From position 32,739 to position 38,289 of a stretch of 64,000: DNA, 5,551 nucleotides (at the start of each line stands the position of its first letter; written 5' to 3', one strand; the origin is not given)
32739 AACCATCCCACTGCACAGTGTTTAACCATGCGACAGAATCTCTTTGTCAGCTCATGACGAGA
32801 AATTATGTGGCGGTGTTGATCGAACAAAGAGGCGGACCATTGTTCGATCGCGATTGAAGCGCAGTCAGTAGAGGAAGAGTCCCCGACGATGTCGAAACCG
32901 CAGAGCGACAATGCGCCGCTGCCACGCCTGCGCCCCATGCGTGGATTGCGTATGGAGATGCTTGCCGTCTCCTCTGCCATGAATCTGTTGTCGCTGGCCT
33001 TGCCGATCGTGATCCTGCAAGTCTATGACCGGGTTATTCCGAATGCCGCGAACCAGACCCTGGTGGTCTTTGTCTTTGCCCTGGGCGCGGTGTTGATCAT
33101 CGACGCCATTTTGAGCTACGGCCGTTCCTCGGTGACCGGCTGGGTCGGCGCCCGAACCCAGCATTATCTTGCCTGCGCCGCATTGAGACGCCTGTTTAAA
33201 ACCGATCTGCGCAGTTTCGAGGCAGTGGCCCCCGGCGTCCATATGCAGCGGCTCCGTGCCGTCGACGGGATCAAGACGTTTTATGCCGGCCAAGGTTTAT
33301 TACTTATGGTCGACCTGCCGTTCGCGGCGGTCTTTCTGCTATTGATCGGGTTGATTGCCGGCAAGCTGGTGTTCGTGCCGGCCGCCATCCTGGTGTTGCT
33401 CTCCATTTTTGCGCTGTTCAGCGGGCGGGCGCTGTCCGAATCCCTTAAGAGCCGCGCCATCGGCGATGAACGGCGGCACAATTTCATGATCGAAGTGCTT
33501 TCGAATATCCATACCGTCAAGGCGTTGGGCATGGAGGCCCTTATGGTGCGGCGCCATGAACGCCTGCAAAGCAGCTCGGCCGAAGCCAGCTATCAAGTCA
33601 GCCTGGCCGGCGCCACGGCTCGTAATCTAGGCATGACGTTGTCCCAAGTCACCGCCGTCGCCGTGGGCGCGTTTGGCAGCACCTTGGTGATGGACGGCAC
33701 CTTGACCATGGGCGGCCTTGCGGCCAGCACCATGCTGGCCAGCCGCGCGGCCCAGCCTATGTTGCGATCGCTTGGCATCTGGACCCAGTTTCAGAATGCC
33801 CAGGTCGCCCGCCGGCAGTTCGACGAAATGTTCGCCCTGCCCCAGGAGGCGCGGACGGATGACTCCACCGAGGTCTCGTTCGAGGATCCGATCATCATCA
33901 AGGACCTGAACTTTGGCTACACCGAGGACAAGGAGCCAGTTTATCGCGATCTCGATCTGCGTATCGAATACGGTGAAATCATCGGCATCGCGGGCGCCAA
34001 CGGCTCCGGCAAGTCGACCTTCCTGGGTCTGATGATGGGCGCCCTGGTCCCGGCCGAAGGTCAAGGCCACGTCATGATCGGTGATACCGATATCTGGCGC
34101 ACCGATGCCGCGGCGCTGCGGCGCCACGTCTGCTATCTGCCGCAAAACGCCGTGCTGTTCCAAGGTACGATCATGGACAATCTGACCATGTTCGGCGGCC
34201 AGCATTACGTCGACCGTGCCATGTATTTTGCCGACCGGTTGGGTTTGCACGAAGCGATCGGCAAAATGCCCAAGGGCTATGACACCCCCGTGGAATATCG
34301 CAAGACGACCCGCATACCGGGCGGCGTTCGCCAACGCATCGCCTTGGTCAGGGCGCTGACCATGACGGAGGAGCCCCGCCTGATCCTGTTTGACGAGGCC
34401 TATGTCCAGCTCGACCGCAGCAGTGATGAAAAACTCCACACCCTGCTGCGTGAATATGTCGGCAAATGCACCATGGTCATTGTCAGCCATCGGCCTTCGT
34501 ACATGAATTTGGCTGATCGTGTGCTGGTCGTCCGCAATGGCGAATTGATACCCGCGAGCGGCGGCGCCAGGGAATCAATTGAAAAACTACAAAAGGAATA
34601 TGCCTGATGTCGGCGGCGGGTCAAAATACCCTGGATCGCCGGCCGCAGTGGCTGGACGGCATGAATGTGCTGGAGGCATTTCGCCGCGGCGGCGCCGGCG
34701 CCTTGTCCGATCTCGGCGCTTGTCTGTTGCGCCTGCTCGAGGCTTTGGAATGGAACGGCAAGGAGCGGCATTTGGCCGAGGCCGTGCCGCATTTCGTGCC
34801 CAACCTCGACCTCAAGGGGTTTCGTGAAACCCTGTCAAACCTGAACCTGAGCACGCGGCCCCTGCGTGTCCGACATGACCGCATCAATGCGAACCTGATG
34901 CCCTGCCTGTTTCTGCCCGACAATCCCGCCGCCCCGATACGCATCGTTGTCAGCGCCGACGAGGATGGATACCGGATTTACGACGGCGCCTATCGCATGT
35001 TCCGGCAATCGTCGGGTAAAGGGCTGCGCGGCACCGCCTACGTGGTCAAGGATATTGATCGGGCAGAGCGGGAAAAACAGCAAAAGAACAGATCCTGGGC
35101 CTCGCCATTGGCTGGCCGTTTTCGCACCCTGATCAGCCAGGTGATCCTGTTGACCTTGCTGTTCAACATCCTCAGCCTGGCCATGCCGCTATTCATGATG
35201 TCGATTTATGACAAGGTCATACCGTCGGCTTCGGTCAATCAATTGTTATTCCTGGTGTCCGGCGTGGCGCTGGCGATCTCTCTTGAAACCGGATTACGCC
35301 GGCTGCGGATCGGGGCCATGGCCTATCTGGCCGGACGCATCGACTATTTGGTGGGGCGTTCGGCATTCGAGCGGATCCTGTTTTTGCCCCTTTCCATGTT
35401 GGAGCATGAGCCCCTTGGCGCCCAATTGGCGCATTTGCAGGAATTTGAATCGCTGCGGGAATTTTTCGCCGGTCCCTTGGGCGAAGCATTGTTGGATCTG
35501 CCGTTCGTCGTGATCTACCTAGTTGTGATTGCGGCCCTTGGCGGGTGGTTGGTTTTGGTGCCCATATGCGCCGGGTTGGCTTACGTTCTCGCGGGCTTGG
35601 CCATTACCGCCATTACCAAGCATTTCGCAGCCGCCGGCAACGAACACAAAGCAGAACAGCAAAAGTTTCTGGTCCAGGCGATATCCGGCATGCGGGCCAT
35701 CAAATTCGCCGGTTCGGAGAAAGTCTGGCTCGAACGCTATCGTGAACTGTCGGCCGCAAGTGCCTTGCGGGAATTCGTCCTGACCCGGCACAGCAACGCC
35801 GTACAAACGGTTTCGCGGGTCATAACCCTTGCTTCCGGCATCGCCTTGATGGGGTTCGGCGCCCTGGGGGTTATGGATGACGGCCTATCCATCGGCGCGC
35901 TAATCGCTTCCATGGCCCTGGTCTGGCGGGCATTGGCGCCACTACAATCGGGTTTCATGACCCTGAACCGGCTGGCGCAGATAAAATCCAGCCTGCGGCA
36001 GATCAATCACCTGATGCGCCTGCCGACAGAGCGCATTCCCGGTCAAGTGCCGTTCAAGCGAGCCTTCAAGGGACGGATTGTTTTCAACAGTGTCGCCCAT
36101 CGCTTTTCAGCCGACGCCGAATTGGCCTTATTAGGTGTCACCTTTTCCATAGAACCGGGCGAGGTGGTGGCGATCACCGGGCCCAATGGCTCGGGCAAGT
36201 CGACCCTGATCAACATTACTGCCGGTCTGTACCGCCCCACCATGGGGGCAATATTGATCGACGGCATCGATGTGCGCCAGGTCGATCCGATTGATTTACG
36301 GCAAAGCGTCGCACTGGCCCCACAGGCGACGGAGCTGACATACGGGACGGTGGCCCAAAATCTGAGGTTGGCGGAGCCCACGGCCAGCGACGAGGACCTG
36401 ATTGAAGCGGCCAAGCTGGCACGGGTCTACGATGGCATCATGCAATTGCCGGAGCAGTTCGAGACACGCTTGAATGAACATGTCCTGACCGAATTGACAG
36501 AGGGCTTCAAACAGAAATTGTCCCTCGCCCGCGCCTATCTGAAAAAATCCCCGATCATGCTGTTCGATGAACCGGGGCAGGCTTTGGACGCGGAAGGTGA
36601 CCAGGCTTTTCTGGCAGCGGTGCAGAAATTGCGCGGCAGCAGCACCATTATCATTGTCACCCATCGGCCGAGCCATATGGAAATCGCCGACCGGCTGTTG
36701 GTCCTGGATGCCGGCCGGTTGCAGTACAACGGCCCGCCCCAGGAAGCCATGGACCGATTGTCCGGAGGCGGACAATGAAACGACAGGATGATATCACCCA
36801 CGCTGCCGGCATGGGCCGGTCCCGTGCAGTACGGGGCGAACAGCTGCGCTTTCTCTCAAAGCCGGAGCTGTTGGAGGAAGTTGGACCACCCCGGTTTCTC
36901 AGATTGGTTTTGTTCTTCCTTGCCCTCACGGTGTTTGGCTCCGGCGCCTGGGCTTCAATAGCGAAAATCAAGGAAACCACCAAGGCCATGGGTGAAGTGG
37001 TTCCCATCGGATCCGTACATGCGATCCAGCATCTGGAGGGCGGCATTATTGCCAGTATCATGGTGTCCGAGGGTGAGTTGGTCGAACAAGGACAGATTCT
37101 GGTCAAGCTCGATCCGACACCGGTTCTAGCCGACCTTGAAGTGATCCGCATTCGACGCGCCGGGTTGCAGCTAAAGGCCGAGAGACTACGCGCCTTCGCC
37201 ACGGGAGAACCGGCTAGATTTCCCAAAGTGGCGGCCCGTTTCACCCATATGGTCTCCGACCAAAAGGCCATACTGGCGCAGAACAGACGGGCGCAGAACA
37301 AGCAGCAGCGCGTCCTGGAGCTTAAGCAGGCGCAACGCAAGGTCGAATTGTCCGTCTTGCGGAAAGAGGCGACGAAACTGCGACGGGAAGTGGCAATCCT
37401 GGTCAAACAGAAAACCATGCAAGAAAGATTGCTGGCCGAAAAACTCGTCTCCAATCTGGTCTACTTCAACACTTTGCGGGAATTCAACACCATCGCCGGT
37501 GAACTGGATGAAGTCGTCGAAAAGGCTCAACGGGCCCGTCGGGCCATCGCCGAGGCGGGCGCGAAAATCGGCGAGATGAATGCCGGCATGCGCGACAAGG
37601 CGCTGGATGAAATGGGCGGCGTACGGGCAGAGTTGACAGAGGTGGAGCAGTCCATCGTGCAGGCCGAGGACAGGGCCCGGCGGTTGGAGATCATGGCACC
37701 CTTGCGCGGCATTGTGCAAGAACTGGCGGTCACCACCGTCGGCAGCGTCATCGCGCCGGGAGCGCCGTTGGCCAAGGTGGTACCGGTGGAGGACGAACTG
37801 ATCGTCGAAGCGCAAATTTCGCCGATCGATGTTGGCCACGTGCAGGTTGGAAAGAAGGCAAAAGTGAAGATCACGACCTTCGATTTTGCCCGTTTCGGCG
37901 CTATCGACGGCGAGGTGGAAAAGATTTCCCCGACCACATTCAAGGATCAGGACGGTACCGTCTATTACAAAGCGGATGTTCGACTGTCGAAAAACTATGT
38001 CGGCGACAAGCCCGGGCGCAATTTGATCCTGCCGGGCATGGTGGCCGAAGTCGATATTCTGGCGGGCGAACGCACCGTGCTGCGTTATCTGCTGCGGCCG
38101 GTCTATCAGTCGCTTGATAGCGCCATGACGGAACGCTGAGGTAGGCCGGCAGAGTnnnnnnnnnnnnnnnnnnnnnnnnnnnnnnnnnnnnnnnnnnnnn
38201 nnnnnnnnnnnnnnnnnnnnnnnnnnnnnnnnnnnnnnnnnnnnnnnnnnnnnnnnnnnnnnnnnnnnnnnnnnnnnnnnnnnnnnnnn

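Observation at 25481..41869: Candidate cell-cycle-regulated, septum-targeted T1SS adhesin system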

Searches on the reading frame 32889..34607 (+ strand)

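Call 3: search_protein_families(library=pfam, proteins=[window:32889-34607:+], max_evalue=0.01)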
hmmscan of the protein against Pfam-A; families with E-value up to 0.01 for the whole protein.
window:32889-34607:+ (572 aa): 4 families
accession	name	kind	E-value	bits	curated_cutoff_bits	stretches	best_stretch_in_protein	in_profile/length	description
PF00664.28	ABC_membrane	-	1.8e-23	84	28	1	32-285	12-268/274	ABC transporter transmembrane region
PF00005.33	ABC_tran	-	2.4e-20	74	25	1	353-504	2-135/137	ABC transporter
PF02463.25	SMC_N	-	1.6e-07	31.5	40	1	484-549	147-212/220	RecF/RecN/SMC N terminal domain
PF13555.12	AAA_29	-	0.0017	18.5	27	1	358-390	18-50/61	P-loop containing region of AAA domain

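Call 4: search_protein_families(library=ncbifam, proteins=[window:32889-34607:+], max_evalue=0.01)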
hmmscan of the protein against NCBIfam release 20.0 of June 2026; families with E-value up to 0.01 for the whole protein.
window:32889-34607:+ (572 aa): 185 families (the best 25 are shown)
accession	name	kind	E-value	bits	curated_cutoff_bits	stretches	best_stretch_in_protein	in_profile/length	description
TIGR03375.1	type_I_sec_LssB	subfamily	6.1e-121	404.9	693.1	1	17-569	147-694/696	type I secretion system permease/ATPase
TIGR01846.1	type_I_sec_HlyB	subfamily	3.2e-96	323.2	725.55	1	17-565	137-680/694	type I secretion system permease/ATPase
TIGR01842.1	type_I_sec_PrtD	subfamily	5.5e-81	272.7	510.15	1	22-554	9-532/544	type I secretion system permease/ATPase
TIGR03796.1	NHLM_micro_ABC1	equivalog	1.9e-59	201.6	853.3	1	21-566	156-700/710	NHLP family bacteriocin export ABC transporter peptidase/permease/ATPase subunit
TIGR01193.1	bacteriocin_ABC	subfamily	7.3e-57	193.3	523.85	1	28-555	165-688/708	peptide cleavage/export ABC transporter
TIGR03797.1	NHLM_micro_ABC2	equivalog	1e-56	192.8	709.4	1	24-554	141-663/686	NHLP bacteriocin export ABC transporter permease/ATPase subunit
TIGR02857.1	CydD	equivalog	2.1e-50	172.2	435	1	25-548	9-529/529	thiol reductant ABC exporter subunit CydD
TIGR02204.1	MsbA_rel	hypoth_equivalog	3.7e-49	167.8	780.4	1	22-555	21-554/576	ABC transporter, permease/ATP-binding protein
TIGR02203.1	MsbA_lipidA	equivalog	3.6e-46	157.8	602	1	41-555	36-548/572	lipid A export permease/ATP-binding protein MsbA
TIGR00958.1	3a01208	subfamily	1.3e-43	149.3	874.6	1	35-554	177-692/711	antigen peptide transporter 2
TIGR02868.1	CydC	equivalog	1.3e-42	146.1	329.05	1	146-536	141-530/530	thiol reductant ABC exporter subunit CydC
NF045513.1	HepA_fam_ABC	equivalog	1e-39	136.5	725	1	70-554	106-587/610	heterocyst formation ABC transporter subunit HepA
NF045998.1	cleave_ABC_plasm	equivalog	1.3e-38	132.8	500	1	26-540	160-665/673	Mbov_0121 family peptidase domain-containing ABC transporter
NF052233.1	CphA_assoc_ABC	equivalog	3.5e-37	128.1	880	1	42-555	214-722/766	cyanophycin metabolism-associated ABC transporter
NF008055.0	PRK10789.1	equivalog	1.5e-36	126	845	1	113-554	111-549/590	SmdA family multidrug ABC transporter permease/ATP-binding protein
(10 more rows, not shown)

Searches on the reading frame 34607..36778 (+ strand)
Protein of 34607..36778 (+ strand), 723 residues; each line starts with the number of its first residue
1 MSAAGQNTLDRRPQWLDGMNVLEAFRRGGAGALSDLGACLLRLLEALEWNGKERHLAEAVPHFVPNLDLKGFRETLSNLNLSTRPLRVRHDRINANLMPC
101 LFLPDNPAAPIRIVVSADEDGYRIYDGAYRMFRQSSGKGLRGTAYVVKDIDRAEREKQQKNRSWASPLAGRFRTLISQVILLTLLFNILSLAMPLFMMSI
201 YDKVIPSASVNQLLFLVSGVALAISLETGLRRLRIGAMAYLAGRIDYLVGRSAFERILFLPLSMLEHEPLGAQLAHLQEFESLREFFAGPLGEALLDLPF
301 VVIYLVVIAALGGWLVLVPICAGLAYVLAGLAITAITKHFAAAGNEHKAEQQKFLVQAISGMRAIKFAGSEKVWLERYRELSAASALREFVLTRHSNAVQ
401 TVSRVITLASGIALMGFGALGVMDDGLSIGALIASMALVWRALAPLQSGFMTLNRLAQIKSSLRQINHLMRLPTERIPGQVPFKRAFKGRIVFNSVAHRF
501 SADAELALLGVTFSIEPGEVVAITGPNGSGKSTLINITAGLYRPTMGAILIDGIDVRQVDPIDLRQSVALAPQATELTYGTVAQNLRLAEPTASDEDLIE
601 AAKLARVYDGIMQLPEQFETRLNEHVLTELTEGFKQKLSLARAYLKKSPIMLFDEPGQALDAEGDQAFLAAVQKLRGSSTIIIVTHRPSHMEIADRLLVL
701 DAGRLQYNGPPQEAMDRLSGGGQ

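Call 3: search_protein_families(library=pfam, proteins=[window:34607-36778:+], max_evalue=0.01)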
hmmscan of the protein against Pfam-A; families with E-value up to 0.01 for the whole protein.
window:34607-36778:+ (723 aa): 8 families
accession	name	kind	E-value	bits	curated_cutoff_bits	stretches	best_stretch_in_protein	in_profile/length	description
PF00005.33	ABC_tran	-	2.6e-28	99.8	25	1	510-656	3-135/137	ABC transporter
PF00664.28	ABC_membrane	-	1.2e-22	81.4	28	1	179-438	4-266/274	ABC transporter transmembrane region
PF02463.25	SMC_N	-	1.9e-09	37.7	40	1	638-698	149-209/220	RecF/RecN/SMC N terminal domain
PF13304.12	AAA_21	-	1.2e-05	26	27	0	521-537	2-18/304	AAA domain, putative AbiEii toxin, Type IV TA system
PF13555.12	AAA_29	-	6.3e-05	23.1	27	1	511-535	15-39/61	P-loop containing region of AAA domain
PF13191.12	AAA_16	-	0.0008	20.4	32.6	1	507-678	14-161/167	AAA ATPase domain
PF13476.12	AAA_23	-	0.001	20.2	27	1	519-536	20-37/201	AAA domain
PF01637.24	ATPase_2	-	0.0085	16.4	33.2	0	506-671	8-134/225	ATPase domain predominantly from Archaea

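Call 4: search_protein_families(library=ncbifam, proteins=[window:34607-36778:+], max_evalue=0.01)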
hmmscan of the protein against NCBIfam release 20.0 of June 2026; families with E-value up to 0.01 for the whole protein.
window:34607-36778:+ (723 aa): 191 families (the best 25 are shown)
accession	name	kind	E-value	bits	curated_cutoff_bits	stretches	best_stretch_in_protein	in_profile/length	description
TIGR03375.1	type_I_sec_LssB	subfamily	4.7e-145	484.6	693.1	1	36-720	3-694/696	type I secretion system permease/ATPase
TIGR01846.1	type_I_sec_HlyB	subfamily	3e-99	333.2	725.55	1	56-713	21-677/694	type I secretion system permease/ATPase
TIGR01842.1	type_I_sec_PrtD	subfamily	8.5e-90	301.8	510.15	1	173-715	5-541/544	type I secretion system permease/ATPase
TIGR03796.1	NHLM_micro_ABC1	equivalog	2.7e-75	254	853.3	1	159-716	136-700/710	NHLP family bacteriocin export ABC transporter peptidase/permease/ATPase subunit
TIGR03797.1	NHLM_micro_ABC2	equivalog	2.7e-69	234.4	709.4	1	77-716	40-673/686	NHLP bacteriocin export ABC transporter permease/ATPase subunit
TIGR02203.1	MsbA_lipidA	equivalog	2.1e-60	204.8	602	1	197-717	37-558/572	lipid A export permease/ATP-binding protein MsbA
TIGR02204.1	MsbA_rel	hypoth_equivalog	3.9e-59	200.8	780.4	1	165-713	9-560/576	ABC transporter, permease/ATP-binding protein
NF010178.0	PRK13657.1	equivalog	4.7e-59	200.3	733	1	173-713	18-555/588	glucan ABC transporter ATP-binding protein/ permease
TIGR01193.1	bacteriocin_ABC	subfamily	3.6e-55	187.8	523.85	1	159-710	139-691/708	peptide cleavage/export ABC transporter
NF045513.1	HepA_fam_ABC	equivalog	3e-52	177.9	725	1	208-716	88-597/610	heterocyst formation ABC transporter subunit HepA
TIGR00958.1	3a01208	subfamily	1.1e-51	176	874.6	1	174-716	162-702/711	antigen peptide transporter 2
TIGR02857.1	CydD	equivalog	4.5e-51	174.4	435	1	464-700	295-529/529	thiol reductant ABC exporter subunit CydD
TIGR01192.1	chvA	subfamily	2.5e-50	171.7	585.4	1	177-715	22-557/585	glucan export ABC transporter ATP-binding protein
NF052233.1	CphA_assoc_ABC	equivalog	2.9e-50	171.4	880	1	172-717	182-732/766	cyanophycin metabolism-associated ABC transporter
NF008381.0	PRK11176.1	equivalog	6.5e-50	170.1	867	1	219-714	69-565/582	lipid A ABC transporter ATP-binding protein/permease MsbA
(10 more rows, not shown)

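Call 37: search_solved_structures(query=window:34607-36778:+, show_alignments=1, max_evalue=1e-20)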
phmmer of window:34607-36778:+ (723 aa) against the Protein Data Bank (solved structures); distinct sequences matched with E-value up to 1e-20: 269 (the best 60 are shown).
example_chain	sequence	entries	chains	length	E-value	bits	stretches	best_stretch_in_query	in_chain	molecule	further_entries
7dv5_U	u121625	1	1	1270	1.3e-74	255.2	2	310-717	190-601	Bile salt export pump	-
36cg_U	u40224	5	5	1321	1.5e-74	254.9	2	310-717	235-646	Bile salt export pump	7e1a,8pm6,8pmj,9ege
8pmd_A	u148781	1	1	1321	3.8e-74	253.6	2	310-717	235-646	Bile salt export pump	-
9n1y_A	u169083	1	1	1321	1.2e-73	251.9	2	322-717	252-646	Bile salt export pump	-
7niu_A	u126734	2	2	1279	1.4e-69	238.5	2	306-715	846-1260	Isoform 2 of Phosphatidylcholine translocator ABCB4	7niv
4f4c_A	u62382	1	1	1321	1.6e-69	238.3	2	482-714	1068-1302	Multidrug resistance protein pgp-1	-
9nfi_A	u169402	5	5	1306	2.2e-69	237.8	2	239-704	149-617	Permeability Glycoprotein (P-gp)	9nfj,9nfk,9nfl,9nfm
9oe1_A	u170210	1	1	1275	7.2e-69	236.1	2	282-717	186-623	ATP-binding cassette, sub-family B (MDR/TAP), member 4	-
9ody_A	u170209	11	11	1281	7.3e-69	236.1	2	282-717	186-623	ATP-binding cassette, sub-family B (MDR/TAP), member 4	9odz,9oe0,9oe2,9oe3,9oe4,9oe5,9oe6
7sgr_J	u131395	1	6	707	8.2e-69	235.9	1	75-715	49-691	Alpha-hemolysin translocation ATP-binding protein HlyB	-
6s7p_A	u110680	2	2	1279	9.7e-69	235.7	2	306-715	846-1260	Phosphatidylcholine translocator ABCB4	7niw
8dck_A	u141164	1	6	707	2.1e-68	234.6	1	75-715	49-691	Alpha-hemolysin translocation ATP-binding protein HlyB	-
6q81_A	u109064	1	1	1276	9e-68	232.5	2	348-715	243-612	P-glycoprotein (ABCB1)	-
5kpi_A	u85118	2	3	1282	9.2e-68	232.5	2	348-715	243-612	Multidrug resistance protein 1A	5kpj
4ksb_A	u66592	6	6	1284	9.2e-68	232.5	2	348-715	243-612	Multidrug resistance protein 1A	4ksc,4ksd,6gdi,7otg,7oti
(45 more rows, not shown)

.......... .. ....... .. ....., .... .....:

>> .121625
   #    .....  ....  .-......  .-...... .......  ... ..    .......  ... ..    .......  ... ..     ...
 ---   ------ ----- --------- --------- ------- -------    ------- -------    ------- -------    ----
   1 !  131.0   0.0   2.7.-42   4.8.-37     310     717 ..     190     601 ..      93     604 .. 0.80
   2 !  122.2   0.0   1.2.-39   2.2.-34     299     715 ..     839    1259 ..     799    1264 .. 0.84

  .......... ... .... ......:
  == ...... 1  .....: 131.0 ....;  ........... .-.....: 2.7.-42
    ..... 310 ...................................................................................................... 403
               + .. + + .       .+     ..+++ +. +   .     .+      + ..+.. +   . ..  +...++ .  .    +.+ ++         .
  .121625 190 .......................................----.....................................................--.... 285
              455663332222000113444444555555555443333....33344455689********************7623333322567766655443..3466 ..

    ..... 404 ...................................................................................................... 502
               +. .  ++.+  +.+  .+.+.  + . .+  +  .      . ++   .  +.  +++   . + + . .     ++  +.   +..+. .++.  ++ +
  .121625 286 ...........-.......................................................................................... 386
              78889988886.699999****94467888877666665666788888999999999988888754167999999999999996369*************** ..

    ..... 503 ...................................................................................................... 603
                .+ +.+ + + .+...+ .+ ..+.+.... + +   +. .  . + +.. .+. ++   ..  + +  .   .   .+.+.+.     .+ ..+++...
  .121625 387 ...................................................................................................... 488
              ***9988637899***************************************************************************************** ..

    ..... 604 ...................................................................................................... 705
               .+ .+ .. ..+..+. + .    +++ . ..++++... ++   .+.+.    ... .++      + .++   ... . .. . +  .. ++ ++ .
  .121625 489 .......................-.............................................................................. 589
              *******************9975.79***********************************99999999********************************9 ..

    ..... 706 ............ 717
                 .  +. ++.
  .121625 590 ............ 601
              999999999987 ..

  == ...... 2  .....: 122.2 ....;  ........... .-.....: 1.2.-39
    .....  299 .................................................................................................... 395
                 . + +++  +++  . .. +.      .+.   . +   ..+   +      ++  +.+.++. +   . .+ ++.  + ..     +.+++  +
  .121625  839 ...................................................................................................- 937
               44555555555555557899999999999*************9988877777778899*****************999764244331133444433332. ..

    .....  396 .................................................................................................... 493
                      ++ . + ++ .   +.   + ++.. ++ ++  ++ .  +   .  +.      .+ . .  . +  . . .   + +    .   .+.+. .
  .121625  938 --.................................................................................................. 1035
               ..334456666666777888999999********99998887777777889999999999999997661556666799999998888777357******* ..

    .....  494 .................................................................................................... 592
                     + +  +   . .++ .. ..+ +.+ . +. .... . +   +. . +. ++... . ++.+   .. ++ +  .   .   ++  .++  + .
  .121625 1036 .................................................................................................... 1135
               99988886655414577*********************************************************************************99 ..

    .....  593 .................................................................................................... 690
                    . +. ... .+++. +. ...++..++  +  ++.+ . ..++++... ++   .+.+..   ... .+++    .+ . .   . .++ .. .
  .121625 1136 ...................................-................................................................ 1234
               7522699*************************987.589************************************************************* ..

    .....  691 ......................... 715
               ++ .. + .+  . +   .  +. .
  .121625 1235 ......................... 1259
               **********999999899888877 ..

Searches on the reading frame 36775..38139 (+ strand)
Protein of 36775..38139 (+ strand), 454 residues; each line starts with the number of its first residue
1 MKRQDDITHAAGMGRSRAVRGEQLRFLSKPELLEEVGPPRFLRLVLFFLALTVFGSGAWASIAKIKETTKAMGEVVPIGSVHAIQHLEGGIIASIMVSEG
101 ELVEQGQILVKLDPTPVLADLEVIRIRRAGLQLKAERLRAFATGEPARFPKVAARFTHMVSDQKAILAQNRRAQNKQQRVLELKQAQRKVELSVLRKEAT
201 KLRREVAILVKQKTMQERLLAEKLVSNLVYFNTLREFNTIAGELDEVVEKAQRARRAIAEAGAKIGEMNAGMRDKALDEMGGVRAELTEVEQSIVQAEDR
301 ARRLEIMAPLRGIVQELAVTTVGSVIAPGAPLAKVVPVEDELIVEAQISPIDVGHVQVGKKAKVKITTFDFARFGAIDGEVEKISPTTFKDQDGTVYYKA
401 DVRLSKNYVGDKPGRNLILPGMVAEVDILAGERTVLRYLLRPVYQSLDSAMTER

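Call 3: search_protein_families(library=pfam, proteins=[window:36775-38139:+], max_evalue=0.01)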
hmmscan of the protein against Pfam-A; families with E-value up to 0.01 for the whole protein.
window:36775-38139:+ (454 aa): 4 families
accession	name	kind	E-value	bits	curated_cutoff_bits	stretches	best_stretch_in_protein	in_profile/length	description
PF13437.12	HlyD_3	-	3e-19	70.2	22.2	1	306-408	2-97/106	HlyD family secretion protein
PF16576.10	HlyD_D23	-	1.2e-07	31.7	30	1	292-387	97-187/214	Barrel-sandwich domain of CusB or HlyD membrane-fusion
PF00364.28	Biotin_lipoyl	-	0.00033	20.9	22.1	0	84-112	45-73/73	Biotin-requiring enzyme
PF13533.13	Biotin_lipoyl_2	-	0.0097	16.2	29.8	0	89-113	8-32/32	Biotin-lipoyl like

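Call 4: search_protein_families(library=ncbifam, proteins=[window:36775-38139:+], max_evalue=0.01)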
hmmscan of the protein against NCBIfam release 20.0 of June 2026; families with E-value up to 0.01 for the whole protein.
window:36775-38139:+ (454 aa): 11 families
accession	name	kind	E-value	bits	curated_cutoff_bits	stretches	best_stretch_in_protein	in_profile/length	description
TIGR01843.1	type_I_hlyD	subfamily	2e-110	369.7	208.65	1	40-454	2-422/422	HlyD family type I secretion periplasmic adaptor subunit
TIGR03794.1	NHLM_micro_HlyD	equivalog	3.4e-21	75.6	156.2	1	44-388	21-340/421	NHLP bacteriocin system secretion protein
TIGR01000.1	bacteriocin_acc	subfamily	3e-15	56.1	258.85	1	41-440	20-450/457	bacteriocin secretion accessory protein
TIGR01730.1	RND_mfp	subfamily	6.2e-15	55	94.9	2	275-433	106-249/322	efflux RND transporter periplasmic adaptor subunit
TIGR00998.1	8a0101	subfamily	2.3e-13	49.8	390.8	1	87-388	48-285/334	EmrA/EmrK family multidrug efflux transporter periplasmic adaptor subunit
NF002939.0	PRK03598.1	equivalog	3e-09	36.5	393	2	50-186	14-143/332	secretion protein HlyD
NF007785.0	PRK10476.1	equivalog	6.5e-08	31.8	376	1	182-391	85-291/347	multidrug transporter subunit MdtN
NF011715.0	PRK15136.1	equivalog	3.3e-06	26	563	1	244-365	160-275/390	multidrug efflux MFS transporter periplasmic adaptor subunit EmrA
NF007362.0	PRK09859.1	equivalog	0.0039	16.4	738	0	71-125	52-105/385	multidrug transporter subunit MdtE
NF008589.1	PRK11556.1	equivalog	0.0085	15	391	1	64-175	68-171/392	MdtA/MuxA family multidrug efflux RND transporter periplasmic adaptor subunit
NF045904.1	RND-peri-MexE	equivalog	0.0087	15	714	1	89-176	71-156/390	multidrug efflux RND transporter periplasmic adaptor subunit MexE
